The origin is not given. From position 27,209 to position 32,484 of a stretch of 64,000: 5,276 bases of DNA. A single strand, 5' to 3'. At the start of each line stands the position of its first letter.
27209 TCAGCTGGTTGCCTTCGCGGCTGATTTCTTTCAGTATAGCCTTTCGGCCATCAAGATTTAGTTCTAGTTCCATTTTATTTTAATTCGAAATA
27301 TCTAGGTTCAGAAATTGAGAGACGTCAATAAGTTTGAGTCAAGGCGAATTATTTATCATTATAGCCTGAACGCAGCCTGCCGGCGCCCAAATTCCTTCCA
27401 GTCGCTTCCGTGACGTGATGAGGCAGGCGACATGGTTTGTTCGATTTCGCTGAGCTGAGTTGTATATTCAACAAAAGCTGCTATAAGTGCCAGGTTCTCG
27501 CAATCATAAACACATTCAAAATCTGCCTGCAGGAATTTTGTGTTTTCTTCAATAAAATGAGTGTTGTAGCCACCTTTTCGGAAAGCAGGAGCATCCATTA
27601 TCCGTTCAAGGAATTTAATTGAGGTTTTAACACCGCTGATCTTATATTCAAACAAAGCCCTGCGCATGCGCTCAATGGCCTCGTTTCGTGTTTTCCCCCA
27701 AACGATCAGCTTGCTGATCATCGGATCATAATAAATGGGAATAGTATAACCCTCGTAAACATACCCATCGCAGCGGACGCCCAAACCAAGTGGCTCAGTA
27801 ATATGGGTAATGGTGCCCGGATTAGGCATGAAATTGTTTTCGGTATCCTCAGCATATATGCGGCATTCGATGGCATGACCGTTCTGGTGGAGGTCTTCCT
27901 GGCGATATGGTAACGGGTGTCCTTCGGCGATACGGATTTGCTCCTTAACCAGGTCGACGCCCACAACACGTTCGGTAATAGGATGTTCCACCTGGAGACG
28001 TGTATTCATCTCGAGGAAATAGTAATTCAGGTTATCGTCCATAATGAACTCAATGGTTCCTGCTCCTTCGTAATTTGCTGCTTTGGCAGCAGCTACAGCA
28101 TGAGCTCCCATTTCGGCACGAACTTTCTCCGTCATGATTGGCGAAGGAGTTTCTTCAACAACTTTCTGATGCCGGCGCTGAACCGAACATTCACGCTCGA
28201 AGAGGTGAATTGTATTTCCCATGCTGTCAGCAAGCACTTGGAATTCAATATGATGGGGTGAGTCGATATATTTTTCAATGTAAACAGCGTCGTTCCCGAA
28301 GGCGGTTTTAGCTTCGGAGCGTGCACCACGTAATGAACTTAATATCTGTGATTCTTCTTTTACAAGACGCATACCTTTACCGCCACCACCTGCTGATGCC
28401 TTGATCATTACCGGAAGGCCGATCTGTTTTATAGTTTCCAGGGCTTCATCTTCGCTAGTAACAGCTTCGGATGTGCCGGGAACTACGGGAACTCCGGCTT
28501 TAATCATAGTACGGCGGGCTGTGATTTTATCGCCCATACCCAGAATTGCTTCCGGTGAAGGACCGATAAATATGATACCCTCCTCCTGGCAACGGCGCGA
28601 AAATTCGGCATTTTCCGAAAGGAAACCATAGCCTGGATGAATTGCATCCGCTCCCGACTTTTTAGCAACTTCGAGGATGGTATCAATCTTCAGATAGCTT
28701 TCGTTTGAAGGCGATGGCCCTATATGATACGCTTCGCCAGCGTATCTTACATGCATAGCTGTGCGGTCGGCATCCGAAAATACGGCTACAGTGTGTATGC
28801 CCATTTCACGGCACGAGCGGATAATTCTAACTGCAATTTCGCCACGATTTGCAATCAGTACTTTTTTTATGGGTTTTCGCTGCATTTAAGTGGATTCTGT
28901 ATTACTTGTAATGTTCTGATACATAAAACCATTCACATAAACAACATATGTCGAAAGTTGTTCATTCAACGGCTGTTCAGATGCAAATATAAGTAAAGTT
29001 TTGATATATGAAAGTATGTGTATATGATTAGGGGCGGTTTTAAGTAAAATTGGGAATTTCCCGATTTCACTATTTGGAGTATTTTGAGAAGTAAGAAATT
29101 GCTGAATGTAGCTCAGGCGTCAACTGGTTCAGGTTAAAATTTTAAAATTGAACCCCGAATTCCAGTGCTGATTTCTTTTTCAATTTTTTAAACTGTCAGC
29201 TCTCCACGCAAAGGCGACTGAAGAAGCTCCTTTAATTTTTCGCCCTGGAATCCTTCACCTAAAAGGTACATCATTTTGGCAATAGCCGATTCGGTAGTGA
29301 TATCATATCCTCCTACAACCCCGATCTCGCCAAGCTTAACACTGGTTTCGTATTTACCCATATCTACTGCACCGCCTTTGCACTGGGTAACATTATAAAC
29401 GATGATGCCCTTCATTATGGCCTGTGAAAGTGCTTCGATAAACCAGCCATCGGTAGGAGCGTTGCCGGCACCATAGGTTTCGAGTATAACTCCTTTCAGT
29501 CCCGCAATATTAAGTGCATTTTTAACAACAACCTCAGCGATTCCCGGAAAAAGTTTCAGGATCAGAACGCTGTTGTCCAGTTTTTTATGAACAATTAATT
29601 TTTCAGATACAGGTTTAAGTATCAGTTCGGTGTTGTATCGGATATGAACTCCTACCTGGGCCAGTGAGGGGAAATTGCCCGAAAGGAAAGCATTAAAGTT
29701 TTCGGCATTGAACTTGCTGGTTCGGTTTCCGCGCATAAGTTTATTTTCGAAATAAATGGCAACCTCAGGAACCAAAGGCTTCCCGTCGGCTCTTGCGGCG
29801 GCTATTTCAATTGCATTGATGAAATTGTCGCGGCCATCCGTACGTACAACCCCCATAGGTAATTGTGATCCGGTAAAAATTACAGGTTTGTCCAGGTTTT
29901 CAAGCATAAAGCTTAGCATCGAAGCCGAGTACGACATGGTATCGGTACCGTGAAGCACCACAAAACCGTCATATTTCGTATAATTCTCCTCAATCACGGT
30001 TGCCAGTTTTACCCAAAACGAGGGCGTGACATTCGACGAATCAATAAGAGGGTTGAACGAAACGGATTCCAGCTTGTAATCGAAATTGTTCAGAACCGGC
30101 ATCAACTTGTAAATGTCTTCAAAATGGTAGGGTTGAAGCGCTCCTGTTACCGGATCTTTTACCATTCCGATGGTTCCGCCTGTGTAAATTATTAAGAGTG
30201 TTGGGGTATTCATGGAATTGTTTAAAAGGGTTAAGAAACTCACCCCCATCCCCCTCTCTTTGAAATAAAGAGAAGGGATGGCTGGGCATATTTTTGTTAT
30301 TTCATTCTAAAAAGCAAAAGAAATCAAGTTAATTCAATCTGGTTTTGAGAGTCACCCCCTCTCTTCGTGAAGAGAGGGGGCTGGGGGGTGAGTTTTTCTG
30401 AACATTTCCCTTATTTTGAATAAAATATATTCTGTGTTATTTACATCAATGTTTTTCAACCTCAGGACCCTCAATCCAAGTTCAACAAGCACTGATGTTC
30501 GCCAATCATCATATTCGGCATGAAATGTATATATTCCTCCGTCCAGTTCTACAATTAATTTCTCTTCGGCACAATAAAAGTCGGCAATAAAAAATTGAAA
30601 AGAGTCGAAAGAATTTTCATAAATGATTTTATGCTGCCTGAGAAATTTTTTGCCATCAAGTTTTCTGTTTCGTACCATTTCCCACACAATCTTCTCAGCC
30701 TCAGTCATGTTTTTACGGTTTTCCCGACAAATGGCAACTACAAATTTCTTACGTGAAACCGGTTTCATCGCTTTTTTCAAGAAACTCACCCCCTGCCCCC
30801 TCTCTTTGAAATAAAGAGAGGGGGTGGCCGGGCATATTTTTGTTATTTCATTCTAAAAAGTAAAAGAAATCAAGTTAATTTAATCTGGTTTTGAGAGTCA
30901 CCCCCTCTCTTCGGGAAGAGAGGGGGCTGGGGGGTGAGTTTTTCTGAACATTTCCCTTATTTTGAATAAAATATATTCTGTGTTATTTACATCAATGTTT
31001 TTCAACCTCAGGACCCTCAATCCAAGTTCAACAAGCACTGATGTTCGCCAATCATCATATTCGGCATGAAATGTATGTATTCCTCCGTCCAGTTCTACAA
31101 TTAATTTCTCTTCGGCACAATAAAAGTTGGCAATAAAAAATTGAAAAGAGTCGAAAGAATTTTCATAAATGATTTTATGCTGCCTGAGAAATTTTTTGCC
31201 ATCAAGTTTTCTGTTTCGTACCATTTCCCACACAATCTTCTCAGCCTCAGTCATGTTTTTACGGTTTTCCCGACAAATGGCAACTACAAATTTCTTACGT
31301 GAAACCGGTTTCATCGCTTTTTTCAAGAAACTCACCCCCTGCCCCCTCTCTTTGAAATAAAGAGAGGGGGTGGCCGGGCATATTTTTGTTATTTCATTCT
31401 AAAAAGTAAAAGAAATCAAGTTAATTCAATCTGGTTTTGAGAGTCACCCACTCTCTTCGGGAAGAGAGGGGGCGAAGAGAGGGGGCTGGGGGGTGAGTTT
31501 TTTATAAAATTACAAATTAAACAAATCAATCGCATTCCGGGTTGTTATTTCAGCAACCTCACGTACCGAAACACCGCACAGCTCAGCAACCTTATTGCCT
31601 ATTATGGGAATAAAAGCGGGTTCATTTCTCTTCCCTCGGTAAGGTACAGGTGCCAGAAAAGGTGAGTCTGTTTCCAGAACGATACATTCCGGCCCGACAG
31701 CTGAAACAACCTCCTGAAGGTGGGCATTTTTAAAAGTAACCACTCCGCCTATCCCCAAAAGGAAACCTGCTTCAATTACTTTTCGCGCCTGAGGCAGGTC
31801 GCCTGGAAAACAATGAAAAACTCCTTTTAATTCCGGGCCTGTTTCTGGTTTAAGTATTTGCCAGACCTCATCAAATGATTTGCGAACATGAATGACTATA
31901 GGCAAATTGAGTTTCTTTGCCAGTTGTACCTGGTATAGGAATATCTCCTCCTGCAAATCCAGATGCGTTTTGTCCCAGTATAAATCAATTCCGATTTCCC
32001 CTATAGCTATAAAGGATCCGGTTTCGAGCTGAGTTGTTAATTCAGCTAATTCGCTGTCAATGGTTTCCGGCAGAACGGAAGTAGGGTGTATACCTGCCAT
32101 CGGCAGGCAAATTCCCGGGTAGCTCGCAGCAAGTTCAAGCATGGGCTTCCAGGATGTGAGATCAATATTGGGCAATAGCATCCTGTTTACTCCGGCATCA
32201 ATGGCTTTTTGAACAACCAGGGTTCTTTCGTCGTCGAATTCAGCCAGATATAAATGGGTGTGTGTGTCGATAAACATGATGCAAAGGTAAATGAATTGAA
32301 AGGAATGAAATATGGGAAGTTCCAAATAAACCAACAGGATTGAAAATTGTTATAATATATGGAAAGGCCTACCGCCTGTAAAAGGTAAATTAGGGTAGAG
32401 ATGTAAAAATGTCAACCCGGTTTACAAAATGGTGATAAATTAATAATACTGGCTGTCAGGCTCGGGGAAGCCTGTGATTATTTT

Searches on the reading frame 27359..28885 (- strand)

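Call 9: search_protein_families(library=pfam, proteins=[window:27359-28885:-])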
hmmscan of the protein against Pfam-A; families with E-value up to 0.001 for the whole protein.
window:27359-28885:- (508 aa): 7 families
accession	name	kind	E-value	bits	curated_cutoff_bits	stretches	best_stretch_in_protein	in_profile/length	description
PF02786.22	CPSase_L_D2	-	3.5e-78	262.4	19.8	1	119-326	1-209/211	Carbamoyl-phosphate synthase L chain, ATP binding domain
PF00289.28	Biotin_carb_N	-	3.2e-49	166.4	25.5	1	6-114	2-110/110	Biotin carboxylase, N-terminal domain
PF02785.25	Biotin_carb_C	-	1e-42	145.1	32.4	1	340-447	1-108/108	Biotin carboxylase C-terminal domain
PF02222.28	ATP-grasp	-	3.9e-09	36.8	27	1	138-284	12-151/179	ATP-grasp domain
PF07478.18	Dala_Dala_lig_C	-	2.2e-06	27.8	24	1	143-295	21-174/204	D-ala D-ala ligase C-terminus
PF08443.16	RimK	-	4.9e-06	26.7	21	1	119-317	3-185/188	RimK-like ATP-grasp domain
PF01071.24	GARS_A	-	0.00027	21.3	27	1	119-230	2-109/194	Phosphoribosylglycinamide synthetase, ATP-grasp (A) domain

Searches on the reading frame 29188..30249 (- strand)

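Call 9: search_protein_families(library=pfam, proteins=[window:29188-30249:-])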
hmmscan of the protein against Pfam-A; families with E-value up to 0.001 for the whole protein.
window:29188-30249:- (353 aa): 2 families
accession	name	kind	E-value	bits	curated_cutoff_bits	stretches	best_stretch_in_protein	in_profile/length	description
PF00710.25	Asparaginase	-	8e-60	202.1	22.5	1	18-209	2-191/193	Asparaginase, N-terminal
PF17763.6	Asparaginase_C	-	4.5e-31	107.6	34.6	1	228-342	2-113/114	Glutaminase/Asparaginase C-terminal domain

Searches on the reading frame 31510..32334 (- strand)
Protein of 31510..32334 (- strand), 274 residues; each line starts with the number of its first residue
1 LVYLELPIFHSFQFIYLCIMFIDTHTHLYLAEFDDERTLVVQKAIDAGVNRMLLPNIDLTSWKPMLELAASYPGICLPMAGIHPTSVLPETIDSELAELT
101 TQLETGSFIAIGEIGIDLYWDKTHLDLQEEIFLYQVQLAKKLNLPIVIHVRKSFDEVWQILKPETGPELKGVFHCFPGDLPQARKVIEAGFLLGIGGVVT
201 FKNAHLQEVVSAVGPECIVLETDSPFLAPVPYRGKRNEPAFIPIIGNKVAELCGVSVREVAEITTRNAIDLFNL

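Call 9: search_protein_families(library=pfam, proteins=[window:31510-32334:-])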
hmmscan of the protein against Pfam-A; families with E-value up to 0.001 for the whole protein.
window:31510-32334:- (274 aa): 1 family
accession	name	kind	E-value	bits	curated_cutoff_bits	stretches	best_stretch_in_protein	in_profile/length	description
PF01026.27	TatD_DNase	-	4.8e-73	246.1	27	1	22-273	1-253/253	TatD related DNase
